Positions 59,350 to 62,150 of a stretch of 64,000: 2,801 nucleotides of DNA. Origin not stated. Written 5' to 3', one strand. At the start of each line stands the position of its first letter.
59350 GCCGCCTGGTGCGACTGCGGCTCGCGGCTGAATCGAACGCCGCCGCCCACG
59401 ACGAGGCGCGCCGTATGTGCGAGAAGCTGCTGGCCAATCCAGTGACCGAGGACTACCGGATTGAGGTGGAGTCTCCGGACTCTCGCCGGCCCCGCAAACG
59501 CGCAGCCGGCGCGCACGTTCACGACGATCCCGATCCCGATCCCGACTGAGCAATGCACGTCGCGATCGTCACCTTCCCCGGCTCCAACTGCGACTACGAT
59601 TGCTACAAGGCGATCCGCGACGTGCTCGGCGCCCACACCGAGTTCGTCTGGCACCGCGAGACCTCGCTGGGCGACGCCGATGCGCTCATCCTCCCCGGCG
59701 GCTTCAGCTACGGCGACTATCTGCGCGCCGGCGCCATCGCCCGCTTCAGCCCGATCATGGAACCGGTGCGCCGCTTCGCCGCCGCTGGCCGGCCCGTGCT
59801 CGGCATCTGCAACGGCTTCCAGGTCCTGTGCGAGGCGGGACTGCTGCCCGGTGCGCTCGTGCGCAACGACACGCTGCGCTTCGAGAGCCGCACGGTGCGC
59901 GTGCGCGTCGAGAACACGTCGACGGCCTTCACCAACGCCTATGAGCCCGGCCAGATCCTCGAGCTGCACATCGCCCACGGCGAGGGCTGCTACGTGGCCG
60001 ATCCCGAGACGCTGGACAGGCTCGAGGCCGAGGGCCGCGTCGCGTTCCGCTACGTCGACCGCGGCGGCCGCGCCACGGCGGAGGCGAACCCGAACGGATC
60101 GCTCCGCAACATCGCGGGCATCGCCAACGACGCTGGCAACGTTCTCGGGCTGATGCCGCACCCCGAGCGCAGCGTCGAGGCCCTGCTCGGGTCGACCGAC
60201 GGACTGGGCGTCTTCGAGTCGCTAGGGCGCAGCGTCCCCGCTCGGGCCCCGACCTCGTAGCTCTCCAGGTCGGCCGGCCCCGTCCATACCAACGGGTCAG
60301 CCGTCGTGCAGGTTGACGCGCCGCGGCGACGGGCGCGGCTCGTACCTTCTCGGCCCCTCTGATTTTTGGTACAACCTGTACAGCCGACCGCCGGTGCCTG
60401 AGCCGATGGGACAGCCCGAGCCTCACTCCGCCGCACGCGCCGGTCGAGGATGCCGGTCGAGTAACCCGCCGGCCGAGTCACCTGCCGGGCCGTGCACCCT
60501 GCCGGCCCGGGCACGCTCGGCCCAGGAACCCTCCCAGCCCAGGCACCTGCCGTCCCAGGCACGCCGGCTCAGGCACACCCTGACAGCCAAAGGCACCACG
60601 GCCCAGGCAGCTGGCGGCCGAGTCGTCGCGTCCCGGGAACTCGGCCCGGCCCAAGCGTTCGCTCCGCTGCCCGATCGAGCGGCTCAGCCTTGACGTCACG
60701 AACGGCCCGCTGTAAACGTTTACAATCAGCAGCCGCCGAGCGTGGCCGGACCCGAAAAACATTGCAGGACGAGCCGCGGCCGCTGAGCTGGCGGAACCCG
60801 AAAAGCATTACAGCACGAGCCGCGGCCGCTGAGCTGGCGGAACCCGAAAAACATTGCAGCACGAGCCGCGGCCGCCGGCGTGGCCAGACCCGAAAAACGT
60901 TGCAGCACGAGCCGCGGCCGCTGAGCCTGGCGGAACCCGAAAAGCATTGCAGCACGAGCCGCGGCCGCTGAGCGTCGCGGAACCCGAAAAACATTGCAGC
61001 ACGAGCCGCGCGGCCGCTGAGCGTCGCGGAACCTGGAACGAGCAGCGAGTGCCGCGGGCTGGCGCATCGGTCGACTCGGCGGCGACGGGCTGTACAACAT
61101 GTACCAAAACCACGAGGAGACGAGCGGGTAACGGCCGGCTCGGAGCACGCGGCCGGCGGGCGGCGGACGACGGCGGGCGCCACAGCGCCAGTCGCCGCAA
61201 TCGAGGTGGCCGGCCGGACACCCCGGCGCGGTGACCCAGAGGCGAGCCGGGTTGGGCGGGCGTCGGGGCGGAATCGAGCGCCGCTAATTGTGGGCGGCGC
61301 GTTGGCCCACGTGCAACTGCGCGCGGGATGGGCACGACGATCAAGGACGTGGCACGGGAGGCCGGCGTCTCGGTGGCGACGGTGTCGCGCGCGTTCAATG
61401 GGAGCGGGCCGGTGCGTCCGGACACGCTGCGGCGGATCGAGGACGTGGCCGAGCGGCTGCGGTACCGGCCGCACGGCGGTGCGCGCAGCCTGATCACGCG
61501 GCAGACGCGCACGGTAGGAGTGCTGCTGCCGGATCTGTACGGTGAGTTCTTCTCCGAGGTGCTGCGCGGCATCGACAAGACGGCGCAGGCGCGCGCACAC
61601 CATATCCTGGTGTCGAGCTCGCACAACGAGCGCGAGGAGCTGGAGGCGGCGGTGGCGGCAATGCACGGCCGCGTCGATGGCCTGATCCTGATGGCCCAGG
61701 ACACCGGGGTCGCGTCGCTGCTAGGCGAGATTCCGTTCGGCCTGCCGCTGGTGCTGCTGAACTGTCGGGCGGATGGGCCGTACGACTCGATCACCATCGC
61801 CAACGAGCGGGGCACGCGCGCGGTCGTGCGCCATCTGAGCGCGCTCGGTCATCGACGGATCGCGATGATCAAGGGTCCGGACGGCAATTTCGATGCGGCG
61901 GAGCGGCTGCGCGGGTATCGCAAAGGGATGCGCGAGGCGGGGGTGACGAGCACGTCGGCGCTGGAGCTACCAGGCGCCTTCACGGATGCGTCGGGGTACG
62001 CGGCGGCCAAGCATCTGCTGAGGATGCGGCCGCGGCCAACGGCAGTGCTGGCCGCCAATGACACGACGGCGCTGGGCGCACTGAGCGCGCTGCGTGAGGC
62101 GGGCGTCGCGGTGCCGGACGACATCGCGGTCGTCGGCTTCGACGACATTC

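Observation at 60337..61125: A ~790-bp non-coding composite element: inverted-repeat arms enclosing quasi-periodic short repeats and a 46-47-bp tandem array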

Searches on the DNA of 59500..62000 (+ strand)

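Call 4: search_rna_families(source=window, start=59500, end=62000, threshold=evalue, max_evalue=10, show_alignments=3)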
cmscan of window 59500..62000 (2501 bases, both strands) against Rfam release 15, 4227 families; matches with E-value up to 10: 4.
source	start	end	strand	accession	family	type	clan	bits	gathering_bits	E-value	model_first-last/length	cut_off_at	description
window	59996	60036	+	RF02163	sR-tMet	Gene; snRNA; snoRNA; CD-box;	-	18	50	8.1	1-72/72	no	Small nucleolar RNA sR-tMet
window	60791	60806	+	RF02914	DUF805b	Cis-reg;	CL00115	16.8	35.6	0.21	4-19/35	no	DUF805b RNA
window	60930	60945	+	RF02914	DUF805b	Cis-reg;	CL00115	16.8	35.6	0.21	4-19/35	no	DUF805b RNA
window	61749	61824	+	RF02186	ST7-OT3_4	Gene; lncRNA;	-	14.7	80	2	1-73/73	no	ST7 overlapping transcript 3 conserved region 4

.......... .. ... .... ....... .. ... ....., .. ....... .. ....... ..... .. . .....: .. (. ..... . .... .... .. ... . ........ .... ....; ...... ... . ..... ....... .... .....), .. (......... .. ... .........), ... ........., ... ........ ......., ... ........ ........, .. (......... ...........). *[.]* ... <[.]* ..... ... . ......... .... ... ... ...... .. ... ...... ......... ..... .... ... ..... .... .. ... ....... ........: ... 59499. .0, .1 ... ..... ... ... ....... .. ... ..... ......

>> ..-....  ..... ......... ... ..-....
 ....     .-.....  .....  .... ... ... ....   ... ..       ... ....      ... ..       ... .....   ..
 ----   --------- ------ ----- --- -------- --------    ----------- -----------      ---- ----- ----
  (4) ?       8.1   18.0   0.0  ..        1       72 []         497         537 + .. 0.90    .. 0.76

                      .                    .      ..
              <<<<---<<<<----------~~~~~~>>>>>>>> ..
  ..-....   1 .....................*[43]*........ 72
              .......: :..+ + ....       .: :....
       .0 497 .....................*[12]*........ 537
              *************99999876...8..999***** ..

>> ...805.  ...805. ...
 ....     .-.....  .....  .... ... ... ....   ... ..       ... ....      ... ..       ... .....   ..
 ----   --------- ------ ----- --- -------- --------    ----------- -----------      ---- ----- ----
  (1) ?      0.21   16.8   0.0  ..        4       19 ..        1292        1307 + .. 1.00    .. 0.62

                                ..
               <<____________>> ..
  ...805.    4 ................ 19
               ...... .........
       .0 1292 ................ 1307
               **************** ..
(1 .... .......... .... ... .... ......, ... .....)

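Call 51: search_dna_similar(query=window:60262-61327:+, collection=plasmids, mode=distant, max_evalue=0.001, max_rows=10)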
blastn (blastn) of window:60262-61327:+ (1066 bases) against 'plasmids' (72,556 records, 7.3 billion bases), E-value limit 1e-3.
No match.

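Call 52: search_dna_similar(query=window:60262-61327:+, collection=phages, mode=distant, max_evalue=0.001, max_rows=10)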
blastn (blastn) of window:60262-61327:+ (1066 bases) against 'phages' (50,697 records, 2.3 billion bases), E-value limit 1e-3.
No match.

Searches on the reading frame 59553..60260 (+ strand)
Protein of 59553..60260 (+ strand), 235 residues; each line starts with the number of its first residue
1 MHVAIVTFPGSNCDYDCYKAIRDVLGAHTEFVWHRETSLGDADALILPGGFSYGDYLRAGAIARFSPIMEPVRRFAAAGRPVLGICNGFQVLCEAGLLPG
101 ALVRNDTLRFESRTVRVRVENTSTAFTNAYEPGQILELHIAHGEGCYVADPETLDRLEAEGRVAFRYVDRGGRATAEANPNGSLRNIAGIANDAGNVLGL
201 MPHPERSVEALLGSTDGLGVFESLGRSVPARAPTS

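Call 9: find_encoding_contigs(protein=window:59553-60260:+, flank=6000, max_places=10)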
Protein window:59553-60260:+ (235 aa): no gene with exactly this product is on record in the collection.

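Call 24: search_protein_families(library=pfam, proteins=[window:59553-60260:+])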
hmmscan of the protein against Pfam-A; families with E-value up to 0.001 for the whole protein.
window:59553-60260:+ (235 aa): 4 families
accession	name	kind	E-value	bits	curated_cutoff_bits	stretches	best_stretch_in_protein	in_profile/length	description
PF13507.12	GATase_5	-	3.9e-49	167.5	27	1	2-211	3-233/260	CobB/CobQ-like glutamine amidotransferase domain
PF07685.20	GATase_3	-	8.8e-10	39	27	1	27-95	25-91/196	CobB/CobQ-like glutamine amidotransferase domain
PF01965.30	DJ-1_PfpI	-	1.9e-08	34.7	26.6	1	37-100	57-115/165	DJ-1/PfpI family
PF00117.34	GATase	-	9.1e-06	25.9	22.8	1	25-120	20-111/190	Glutamine amidotransferase class-I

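Call 56: find_homologous_proteins(query=window:59553-60260:+, max_evalue=1e-60)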
Query window:59553-60260:+ (235 aa): 7884 proteins with E <= 1e-60 among 8000 candidates; the best 120 are listed.
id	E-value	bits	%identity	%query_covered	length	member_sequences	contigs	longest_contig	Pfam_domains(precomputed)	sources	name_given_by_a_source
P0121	1.8e-154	530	100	100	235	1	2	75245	PF00117.35,PF07685.21,PF13507.13,PF01965.31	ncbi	ncbi:MAG: phosphoribosylformylglycinamidine synthase subunit PurQ [Longimicrobiales bacterium]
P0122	6.0e-118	411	79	97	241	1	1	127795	PF00117.35,PF07685.21,PF13507.13,PF01965.31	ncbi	ncbi:MAG TPA: phosphoribosylformylglycinamidine synthase subunit PurQ [Longimicrobiales bacterium]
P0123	4.8e-115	401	77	99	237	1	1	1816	PF07685.21,PF13507.13,PF01965.31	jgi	jgi:phosphoribosylformylglycinamidine synthase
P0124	2.1e-113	396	76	99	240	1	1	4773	PF00117.35,PF07685.21,PF13507.13,PF01965.31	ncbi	ncbi:MAG: phosphoribosylformylglycinamidine synthase subunit PurQ [Longimicrobiales bacterium]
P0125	2.2e-113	396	80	95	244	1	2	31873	PF07685.21,PF13507.13,PF01965.31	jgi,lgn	-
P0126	1.4e-112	393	78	97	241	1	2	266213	PF00117.35,PF07685.21,PF13507.13,PF01965.31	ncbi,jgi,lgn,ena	ncbi:MAG TPA: phosphoribosylformylglycinamidine synthase subunit PurQ [Longimicrobiales bacterium]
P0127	3.3e-112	392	77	97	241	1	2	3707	PF00117.35,PF07685.21,PF13507.13,PF01965.31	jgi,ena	-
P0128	3.5e-112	392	77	97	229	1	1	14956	PF00117.35,PF07685.21,PF13507.13,PF01965.31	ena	-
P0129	3.7e-112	392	76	95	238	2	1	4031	PF00117.35,PF07685.21,PF13507.13,PF01965.31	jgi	jgi:phosphoribosylformylglycinamidine synthase subunit PurQ / glutaminase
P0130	7.4e-112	391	78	97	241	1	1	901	PF00117.35,PF07685.21,PF13507.13,PF01965.31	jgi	-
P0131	7.4e-112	391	77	95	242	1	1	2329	PF00117.35,PF07685.21,PF13507.13,PF01965.31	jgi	jgi:phosphoribosylformylglycinamidine synthase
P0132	8.2e-112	391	75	97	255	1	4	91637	PF00117.35,PF07685.21,PF13507.13,PF01965.31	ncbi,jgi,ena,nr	ncbi:MAG TPA: phosphoribosylformylglycinamidine synthase subunit PurQ [Longimicrobiales bacterium]|n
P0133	1.2e-111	390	76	95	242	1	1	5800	PF00117.35,PF07685.21,PF13507.13,PF01965.31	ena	-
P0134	3.2e-111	389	75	99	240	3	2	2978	PF00117.35,PF07685.21,PF13507.13,PF01965.31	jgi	jgi:phosphoribosylformylglycinamidine synthase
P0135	3.5e-111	388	75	99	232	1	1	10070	PF00117.35,PF07685.21,PF13507.13,PF01965.31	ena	-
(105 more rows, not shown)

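Call 57: find_encoding_contigs(protein=P0122, flank=5000, max_places=2)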
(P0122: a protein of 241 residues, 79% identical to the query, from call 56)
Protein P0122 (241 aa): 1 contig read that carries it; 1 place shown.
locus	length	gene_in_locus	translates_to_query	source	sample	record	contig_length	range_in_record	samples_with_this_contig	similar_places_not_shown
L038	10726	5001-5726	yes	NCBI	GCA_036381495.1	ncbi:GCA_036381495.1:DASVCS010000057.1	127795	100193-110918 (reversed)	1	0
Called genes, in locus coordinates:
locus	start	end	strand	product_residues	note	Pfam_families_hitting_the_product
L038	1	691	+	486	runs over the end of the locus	PF00089:Trypsin, PF13365:Trypsin_2, PF00595:PDZ (faint), PF13180:PDZ_2 (weak), PF17820:PDZ_6 (weak)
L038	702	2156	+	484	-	PF00206:Lyase_1, PF10397:ADSL_C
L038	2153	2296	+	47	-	-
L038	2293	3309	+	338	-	PF01259:SAICAR_synt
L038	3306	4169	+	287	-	PF01066:CDP-OH_P_transf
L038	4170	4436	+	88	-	PF02700:PurS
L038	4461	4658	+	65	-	-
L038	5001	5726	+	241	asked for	PF07685:GATase_3, PF13507:GATase_5, PF00117:GATase (weak), PF01965:DJ-1_PfpI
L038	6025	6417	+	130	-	-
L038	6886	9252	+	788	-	PF18072:FGAR-AT_linker, PF00586:AIRS, PF02769:AIRS_C, PF00586:AIRS, PF02769:AIRS_C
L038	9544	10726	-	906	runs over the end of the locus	PF12704:MacB_PCD, PF02687:FtsX, PF12704:MacB_PCD (weak), PF02687:FtsX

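Call 58: find_encoding_contigs(protein=P0125, flank=5000, max_places=2)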
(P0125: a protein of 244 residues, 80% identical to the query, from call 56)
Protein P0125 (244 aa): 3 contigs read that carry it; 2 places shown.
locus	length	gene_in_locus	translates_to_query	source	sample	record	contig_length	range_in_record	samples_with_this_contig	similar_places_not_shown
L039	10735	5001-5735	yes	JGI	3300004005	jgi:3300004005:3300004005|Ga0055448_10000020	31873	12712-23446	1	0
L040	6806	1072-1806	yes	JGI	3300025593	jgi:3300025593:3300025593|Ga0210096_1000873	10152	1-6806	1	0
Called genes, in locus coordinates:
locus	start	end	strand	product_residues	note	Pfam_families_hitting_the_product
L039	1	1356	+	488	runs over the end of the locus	PF00089:Trypsin, PF13365:Trypsin_2, PF00595:PDZ (weak), PF13180:PDZ_2 (faint), PF17820:PDZ_6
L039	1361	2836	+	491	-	PF00206:Lyase_1, PF10397:ADSL_C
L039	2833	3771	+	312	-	PF01259:SAICAR_synt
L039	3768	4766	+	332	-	PF01066:CDP-OH_P_transf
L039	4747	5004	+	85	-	PF02700:PurS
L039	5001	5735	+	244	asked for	PF13507:GATase_5, PF01965:DJ-1_PfpI, PF07685:GATase_3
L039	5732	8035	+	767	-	PF18072:FGAR-AT_linker, PF00586:AIRS, PF02769:AIRS_C, PF00586:AIRS, PF02769:AIRS_C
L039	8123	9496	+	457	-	PF13522:GATase_6, PF13537:GATase_7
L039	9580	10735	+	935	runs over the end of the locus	PF01326:PPDK_N, PF00391:PEP-utilizers, PF02896:PEP-utilizers_C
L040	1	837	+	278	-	?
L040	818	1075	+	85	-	PF02700:PurS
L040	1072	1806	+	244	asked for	PF13507:GATase_5, PF01965:DJ-1_PfpI, PF07685:GATase_3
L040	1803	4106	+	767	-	PF18072:FGAR-AT_linker, PF00586:AIRS, PF02769:AIRS_C, PF00586:AIRS, PF02769:AIRS_C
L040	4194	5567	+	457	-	PF13522:GATase_6, PF13537:GATase_7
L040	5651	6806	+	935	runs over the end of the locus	PF01326:PPDK_N, PF00391:PEP-utilizers, PF02896:PEP-utilizers_C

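Call 59: find_encoding_contigs(protein=P0126, flank=5000, max_places=2)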
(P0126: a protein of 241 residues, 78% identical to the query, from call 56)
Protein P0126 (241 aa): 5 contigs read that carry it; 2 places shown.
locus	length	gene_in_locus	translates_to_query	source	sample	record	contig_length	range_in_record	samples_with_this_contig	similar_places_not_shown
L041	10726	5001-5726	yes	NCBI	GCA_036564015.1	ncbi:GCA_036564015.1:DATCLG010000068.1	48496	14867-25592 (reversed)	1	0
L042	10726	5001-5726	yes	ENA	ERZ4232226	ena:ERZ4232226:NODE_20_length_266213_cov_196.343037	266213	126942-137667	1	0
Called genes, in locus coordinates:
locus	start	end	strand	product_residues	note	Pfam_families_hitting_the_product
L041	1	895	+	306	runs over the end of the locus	PF20434:BD-FAE, PF07859:Abhydrolase_3, PF01738:DLH (faint), PF00326:Peptidase_S9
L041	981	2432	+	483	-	PF00206:Lyase_1, PF10397:ADSL_C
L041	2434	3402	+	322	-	PF01259:SAICAR_synt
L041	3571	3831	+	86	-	-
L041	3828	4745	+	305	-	PF01066:CDP-OH_P_transf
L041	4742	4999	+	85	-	PF02700:PurS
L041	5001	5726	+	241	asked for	PF07685:GATase_3, PF13507:GATase_5, PF00117:GATase (weak), PF01965:DJ-1_PfpI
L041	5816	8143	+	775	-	PF18072:FGAR-AT_linker, PF00586:AIRS, PF02769:AIRS_C, PF00586:AIRS, PF02769:AIRS_C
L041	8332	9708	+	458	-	PF13522:GATase_6, PF13537:GATase_7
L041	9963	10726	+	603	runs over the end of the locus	PF00149:Metallophos, PF02872:5_nucleotid_C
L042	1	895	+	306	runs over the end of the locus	PF20434:BD-FAE, PF07859:Abhydrolase_3, PF01738:DLH (faint), PF00326:Peptidase_S9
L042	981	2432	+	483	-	PF00206:Lyase_1, PF10397:ADSL_C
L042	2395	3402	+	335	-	PF01259:SAICAR_synt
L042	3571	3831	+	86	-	-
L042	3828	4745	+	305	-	PF01066:CDP-OH_P_transf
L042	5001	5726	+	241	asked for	PF07685:GATase_3, PF13507:GATase_5, PF00117:GATase (weak), PF01965:DJ-1_PfpI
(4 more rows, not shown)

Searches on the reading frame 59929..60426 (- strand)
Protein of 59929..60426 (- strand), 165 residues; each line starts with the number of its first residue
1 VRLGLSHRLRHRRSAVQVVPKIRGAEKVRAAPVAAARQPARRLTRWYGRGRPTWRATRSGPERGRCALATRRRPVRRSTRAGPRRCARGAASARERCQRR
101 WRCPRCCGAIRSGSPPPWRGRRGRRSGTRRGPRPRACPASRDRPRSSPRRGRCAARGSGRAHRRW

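Call 53: search_protein_families(library=pfam, proteins=[window:59929-60426:-], max_evalue=0.1)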
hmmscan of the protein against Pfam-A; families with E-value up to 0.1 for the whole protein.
window:59929-60426:- (165 aa): 0 families

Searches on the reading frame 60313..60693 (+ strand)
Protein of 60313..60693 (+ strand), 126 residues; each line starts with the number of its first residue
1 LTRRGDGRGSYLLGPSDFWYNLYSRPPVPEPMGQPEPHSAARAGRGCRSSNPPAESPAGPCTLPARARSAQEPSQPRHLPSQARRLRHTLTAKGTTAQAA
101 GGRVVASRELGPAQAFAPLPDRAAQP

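Call 44: find_encoding_contigs(protein=window:60313-60693:+, flank=3000, max_places=10)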
Protein window:60313-60693:+ (126 aa): no gene with exactly this product is on record in the collection.

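Call 53: search_protein_families(library=pfam, proteins=[window:60313-60693:+], max_evalue=0.1)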
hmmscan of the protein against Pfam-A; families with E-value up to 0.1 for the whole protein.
window:60313-60693:+ (126 aa): 0 families

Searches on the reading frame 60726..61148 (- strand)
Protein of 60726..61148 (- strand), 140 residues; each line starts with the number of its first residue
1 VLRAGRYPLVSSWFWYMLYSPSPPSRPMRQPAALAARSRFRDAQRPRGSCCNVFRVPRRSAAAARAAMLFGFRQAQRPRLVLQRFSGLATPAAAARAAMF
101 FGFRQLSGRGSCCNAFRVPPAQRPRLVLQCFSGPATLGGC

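Call 45: find_encoding_contigs(protein=window:60726-61148:-, flank=3000, max_places=10)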
Protein window:60726-61148:- (140 aa): no gene with exactly this product is on record in the collection.

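Call 53: search_protein_families(library=pfam, proteins=[window:60726-61148:-], max_evalue=0.1)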
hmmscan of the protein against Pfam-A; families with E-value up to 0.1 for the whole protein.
window:60726-61148:- (140 aa): 1 family
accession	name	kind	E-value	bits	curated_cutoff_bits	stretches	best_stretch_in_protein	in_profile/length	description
PF11575.13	FhuF_C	-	0.088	13.1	20.5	0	109-121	1-13/21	FhuF 2Fe-2S C-terminal domain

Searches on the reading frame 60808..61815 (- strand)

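Call 53: search_protein_families(library=pfam, proteins=[window:60808-61815:-], max_evalue=0.1)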
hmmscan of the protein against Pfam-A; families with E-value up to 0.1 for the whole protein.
window:60808-61815:- (335 aa): 1 family
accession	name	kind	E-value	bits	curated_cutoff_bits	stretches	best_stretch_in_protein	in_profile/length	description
PF11575.13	FhuF_C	-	0.0057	16.9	20.5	0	285-297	1-13/21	FhuF 2Fe-2S C-terminal domain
